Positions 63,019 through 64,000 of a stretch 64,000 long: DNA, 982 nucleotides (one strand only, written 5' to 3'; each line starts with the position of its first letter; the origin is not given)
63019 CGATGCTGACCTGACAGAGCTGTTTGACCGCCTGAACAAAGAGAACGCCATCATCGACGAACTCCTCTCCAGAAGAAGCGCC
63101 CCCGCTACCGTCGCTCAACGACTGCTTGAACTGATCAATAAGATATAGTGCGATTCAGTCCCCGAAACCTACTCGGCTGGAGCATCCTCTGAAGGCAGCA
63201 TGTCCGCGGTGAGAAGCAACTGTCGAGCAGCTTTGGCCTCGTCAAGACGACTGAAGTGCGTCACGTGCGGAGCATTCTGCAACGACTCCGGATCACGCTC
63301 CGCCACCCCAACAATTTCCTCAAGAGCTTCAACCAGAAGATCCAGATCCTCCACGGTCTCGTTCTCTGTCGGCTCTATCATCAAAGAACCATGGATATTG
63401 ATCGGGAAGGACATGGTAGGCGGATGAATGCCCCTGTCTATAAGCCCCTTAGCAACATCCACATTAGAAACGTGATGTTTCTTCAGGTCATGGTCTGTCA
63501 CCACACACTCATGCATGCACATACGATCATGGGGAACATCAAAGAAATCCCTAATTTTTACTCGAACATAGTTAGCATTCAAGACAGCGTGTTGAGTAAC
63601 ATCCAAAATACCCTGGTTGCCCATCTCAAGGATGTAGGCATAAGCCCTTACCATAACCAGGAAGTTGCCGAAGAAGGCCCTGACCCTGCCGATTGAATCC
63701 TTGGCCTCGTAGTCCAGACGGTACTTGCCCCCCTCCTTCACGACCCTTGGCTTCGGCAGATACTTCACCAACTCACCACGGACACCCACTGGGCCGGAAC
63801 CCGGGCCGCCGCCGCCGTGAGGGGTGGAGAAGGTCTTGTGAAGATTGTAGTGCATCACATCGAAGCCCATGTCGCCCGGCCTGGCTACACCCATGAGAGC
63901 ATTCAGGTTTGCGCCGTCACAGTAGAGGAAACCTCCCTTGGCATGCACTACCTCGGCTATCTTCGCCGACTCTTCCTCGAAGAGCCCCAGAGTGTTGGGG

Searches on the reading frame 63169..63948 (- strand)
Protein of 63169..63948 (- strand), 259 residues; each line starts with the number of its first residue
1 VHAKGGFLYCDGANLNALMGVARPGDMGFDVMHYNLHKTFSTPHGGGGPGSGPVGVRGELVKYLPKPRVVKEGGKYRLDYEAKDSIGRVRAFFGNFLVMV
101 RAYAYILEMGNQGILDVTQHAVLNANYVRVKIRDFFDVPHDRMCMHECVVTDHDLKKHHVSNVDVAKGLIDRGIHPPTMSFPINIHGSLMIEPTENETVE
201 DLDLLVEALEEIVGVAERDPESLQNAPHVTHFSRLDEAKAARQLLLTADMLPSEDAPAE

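Call 79: find_encoding_contigs(protein=window:63169-63948:-, flank=10000, max_places=2)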
Protein window:63169-63948:- (259 aa): no gene with exactly this product is on record in the collection.
